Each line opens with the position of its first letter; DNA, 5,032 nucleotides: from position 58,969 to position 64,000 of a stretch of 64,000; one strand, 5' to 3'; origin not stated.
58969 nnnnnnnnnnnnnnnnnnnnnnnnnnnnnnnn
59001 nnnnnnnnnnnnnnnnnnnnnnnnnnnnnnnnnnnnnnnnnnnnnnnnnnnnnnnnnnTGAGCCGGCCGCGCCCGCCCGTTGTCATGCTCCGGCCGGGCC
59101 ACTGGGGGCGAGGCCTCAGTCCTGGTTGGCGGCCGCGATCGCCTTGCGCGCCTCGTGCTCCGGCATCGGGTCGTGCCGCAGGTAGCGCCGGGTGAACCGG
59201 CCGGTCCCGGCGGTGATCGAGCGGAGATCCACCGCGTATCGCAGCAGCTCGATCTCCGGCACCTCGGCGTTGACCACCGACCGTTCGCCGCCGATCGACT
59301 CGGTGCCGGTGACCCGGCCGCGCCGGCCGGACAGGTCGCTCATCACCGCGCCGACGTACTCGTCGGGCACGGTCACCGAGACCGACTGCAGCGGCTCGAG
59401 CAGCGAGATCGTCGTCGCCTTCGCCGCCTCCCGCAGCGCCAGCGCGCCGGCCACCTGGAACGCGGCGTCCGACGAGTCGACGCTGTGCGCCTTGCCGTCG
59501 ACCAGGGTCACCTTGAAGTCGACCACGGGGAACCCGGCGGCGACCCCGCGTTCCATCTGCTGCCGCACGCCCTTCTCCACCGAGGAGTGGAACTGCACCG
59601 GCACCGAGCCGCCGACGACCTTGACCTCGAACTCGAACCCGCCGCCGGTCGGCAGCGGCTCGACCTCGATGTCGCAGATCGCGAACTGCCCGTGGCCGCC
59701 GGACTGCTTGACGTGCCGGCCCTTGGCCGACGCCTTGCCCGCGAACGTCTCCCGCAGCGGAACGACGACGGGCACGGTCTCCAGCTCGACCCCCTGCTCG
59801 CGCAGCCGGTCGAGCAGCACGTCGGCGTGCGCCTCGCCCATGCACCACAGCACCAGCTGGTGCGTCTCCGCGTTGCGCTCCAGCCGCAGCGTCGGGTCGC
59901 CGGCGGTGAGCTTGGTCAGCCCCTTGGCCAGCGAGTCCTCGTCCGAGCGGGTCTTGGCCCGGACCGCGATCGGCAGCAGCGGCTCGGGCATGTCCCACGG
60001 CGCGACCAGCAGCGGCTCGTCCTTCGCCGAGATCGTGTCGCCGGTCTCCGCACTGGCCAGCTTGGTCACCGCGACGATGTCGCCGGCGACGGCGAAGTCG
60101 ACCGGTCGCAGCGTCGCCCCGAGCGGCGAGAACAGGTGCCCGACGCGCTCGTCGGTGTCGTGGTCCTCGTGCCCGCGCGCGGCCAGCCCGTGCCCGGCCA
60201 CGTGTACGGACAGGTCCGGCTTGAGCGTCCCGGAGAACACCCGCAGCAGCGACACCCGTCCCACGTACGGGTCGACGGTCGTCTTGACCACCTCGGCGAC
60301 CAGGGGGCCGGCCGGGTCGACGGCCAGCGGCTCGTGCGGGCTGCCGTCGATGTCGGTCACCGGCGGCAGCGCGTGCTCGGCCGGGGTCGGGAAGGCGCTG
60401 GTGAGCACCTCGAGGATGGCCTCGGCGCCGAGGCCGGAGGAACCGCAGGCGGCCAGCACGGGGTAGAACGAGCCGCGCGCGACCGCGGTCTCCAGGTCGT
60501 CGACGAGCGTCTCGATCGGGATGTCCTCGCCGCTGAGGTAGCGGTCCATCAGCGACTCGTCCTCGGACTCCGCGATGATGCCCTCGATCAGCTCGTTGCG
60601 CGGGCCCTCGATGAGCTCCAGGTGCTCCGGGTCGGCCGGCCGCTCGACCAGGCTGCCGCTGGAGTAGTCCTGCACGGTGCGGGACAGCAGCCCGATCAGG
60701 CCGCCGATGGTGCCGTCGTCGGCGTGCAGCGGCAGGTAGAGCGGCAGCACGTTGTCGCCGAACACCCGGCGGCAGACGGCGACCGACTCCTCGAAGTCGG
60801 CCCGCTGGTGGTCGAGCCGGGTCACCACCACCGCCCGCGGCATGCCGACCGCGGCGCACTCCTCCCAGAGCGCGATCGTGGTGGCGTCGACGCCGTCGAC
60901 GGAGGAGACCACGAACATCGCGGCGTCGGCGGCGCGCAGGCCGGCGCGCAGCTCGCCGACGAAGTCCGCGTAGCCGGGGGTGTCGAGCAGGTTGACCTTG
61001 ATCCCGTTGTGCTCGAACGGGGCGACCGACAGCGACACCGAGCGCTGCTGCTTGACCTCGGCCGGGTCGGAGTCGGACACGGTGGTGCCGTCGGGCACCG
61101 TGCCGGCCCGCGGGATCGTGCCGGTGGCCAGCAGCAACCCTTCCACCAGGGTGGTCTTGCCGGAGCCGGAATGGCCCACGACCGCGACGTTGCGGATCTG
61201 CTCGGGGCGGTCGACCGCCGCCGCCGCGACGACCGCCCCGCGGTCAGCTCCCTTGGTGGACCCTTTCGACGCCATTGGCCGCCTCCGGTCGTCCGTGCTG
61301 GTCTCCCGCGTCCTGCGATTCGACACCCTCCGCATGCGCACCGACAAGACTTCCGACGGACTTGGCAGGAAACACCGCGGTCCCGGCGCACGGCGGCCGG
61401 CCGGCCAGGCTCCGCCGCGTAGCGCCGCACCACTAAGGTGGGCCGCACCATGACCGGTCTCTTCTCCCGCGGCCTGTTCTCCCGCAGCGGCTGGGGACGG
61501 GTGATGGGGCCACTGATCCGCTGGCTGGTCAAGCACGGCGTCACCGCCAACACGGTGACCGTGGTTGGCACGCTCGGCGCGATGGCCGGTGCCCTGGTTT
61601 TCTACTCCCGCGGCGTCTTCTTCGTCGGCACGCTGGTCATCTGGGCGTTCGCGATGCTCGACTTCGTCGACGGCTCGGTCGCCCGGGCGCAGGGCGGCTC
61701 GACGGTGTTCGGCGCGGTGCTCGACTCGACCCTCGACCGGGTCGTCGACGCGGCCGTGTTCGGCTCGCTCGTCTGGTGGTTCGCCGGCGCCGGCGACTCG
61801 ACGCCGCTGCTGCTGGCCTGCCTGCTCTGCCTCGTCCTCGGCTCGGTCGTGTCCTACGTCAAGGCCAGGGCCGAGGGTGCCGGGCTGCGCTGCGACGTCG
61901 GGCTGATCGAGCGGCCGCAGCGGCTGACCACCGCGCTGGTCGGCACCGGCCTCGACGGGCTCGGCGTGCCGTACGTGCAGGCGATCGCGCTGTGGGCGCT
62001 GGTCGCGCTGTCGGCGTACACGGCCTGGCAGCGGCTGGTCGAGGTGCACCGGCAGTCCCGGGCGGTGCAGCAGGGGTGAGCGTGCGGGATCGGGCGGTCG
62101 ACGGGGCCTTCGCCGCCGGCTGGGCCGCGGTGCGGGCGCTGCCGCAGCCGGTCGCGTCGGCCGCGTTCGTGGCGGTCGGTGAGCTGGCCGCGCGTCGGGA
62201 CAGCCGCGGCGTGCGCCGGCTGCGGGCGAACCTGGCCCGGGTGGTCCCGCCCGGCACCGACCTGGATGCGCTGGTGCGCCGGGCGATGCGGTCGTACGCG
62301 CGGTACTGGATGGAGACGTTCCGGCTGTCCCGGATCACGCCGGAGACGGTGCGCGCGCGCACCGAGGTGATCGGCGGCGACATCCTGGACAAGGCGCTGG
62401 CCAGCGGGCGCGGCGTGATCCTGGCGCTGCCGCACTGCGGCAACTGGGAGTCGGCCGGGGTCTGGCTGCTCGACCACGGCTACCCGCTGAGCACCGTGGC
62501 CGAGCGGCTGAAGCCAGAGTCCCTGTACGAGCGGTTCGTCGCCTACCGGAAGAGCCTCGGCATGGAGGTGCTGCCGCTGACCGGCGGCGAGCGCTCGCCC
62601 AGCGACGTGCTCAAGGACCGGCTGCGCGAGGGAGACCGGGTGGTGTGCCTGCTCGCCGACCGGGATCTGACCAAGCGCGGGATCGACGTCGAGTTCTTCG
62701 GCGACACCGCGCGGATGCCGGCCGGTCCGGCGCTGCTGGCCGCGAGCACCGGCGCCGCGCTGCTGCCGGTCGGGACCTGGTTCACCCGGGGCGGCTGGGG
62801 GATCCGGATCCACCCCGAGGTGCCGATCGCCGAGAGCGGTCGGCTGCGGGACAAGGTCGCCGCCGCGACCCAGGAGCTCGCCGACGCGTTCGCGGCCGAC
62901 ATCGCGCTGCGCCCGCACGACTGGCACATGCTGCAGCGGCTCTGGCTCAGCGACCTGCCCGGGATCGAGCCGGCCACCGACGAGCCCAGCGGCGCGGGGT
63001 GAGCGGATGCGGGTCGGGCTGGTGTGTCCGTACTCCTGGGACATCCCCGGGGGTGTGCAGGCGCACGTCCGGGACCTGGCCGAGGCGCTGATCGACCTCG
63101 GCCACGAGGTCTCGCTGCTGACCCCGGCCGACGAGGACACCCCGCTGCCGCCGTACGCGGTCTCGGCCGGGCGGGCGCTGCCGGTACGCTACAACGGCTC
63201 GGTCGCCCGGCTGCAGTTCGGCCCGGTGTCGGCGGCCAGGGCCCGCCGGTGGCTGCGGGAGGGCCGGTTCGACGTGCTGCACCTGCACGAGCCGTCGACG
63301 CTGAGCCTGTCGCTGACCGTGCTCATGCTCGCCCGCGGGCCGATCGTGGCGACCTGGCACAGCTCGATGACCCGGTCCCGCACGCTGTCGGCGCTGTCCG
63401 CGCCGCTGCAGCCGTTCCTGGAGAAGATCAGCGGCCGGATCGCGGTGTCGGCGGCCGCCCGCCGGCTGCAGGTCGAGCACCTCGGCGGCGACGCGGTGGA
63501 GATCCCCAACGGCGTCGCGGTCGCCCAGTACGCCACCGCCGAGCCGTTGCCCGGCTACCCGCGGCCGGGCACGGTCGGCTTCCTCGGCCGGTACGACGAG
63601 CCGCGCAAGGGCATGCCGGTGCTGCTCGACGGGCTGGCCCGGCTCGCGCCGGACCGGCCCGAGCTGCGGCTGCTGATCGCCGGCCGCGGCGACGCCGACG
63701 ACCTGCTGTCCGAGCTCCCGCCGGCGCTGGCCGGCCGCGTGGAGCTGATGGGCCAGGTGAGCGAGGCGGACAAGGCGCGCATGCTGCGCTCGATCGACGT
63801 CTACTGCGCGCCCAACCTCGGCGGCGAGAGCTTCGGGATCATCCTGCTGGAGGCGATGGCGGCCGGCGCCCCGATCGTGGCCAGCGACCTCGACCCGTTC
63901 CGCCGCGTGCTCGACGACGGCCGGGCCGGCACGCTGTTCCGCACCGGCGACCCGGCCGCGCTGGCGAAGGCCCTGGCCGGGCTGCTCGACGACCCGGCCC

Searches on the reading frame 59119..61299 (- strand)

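Call 88: search_protein_families(library=ncbifam, proteins=[window:59119-61299:-], max_evalue=0.00001)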
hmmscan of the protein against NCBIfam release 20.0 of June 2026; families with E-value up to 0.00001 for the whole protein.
window:59119-61299:- (727 aa): 27 families (the best 25 are shown)
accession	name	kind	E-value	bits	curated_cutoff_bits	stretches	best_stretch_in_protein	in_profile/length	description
NF009377.1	PRK12740.1-1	equivalog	0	1180.8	890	1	25-719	3-697/700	elongation factor G-like protein EF-G2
NF009381.0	PRK12740.1-5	subfamily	3.3e-212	706.7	583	1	31-725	5-686/692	elongation factor G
NF009891.0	PRK13351.1-1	equivalog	7e-165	550.4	597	1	31-723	5-676/681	elongation factor G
NF009379.0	PRK12740.1-3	equivalog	7.3e-140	467.7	513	1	32-725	5-671/674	elongation factor G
TIGR00484.1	EF-G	equivalog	1.4e-137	459.7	659.4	1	33-723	8-688/691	elongation factor G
NF058620.1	EFG2_Bacteroid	exception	2.8e-120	402.9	1000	2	31-548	5-507/717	elongation factor G2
NF012153.1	tet_protect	equivalog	9.6e-80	268.5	775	2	245-705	184-610/614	tetracycline resistance ribosomal protection protein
NF000120.3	47473_otr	exception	4.5e-57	194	900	1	37-702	4-606/608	tetracycline resistance ribosomal protection protein Otr(A)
TIGR00490.1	aEF-2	equivalog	1.3e-56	192.1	738.45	3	325-550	282-495/720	elongation factor EF-2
NF033148.1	tet_protect_M_W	exception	6.2e-55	186.7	1100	2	245-700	180-601/639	TetM/TetW/TetO/TetS family tetracycline resistance ribosomal protection protein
TIGR01394.1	TypA_BipA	equivalog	5e-45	153.8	757.3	3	35-174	1-138/594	translational GTPase TypA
NF012155.1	tet_protect_M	exception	2.2e-43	148.4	1420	2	35-169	3-137/639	tetracycline resistance ribosomal protection protein Tet(M)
NF001964.0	PRK00741.1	equivalog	1.3e-35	122.9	473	1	34-505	11-459/529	peptide chain release factor 3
NF012154.0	tet_protect_Q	exception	1.3e-35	122.8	1425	2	35-170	3-138/638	tetracycline resistance ribosomal protection protein Tet(Q)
NF009892.0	PRK13351.1-3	equivalog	3.1e-32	111.8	640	2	34-187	2-160/623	elongation factor G-like protein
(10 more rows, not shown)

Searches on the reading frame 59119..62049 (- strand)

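Call 72: search_protein_families(library=pfam, proteins=[window:59119-62049:-], max_evalue=0.00001)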
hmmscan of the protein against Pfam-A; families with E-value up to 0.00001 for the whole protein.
window:59119-62049:- (977 aa): 6 families
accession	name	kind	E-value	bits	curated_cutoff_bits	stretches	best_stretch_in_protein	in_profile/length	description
PF03764.24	EFG_IV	-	5.5e-37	126.7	24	1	763-878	3-119/121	Elongation factor G, domain IV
PF00009.33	GTP_EFTU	-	5.8e-36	124.3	26.5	1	283-554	1-187/188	Elongation factor Tu GTP binding domain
PF00679.30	EFG_C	-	1.4e-23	83.1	27.9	1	883-968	2-87/89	Elongation factor G C-terminus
PF14492.12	EFG_III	-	2.1e-22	79.4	27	1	687-758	1-73/75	Elongation Factor G, domain III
PF22042.2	EF-G_D2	-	2.9e-11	43.8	27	1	585-675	4-83/84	Elongation factor G domain 2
PF03144.31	GTP_EFTU_D2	-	3.2e-08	34.3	30.3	1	597-673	1-72/73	Elongation factor Tu domain 2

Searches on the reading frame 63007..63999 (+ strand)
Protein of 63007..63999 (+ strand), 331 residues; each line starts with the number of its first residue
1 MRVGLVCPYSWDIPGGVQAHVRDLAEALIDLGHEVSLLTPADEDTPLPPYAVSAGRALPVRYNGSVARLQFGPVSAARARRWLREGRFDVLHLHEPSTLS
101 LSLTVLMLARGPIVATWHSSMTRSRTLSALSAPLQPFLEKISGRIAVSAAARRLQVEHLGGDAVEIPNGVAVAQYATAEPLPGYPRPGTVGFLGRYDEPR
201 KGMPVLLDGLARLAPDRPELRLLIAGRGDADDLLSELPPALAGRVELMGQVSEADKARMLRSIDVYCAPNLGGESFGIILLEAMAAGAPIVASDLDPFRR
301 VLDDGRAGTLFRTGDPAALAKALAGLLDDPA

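Call 72: search_protein_families(library=pfam, proteins=[window:63007-63999:+], max_evalue=0.00001)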
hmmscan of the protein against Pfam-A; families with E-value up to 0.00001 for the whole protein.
window:63007-63999:+ (331 aa): 4 families
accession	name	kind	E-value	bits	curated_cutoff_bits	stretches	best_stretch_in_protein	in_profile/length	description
PF13692.12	Glyco_trans_1_4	-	2e-31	109.6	27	1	189-329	3-142/142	Glycosyl transferases group 1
PF13439.12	Glyco_transf_4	-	9.5e-28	97.8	28.5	1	14-172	1-168/170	Glycosyltransferase Family 4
PF00534.26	Glycos_transf_1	-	3.7e-25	88.9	26.4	1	189-330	17-159/172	Glycosyl transferases group 1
PF13579.12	Glyco_trans_4_4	-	5.5e-18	66.2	29.7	1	15-169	1-158/158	Glycosyl transferase 4-like domain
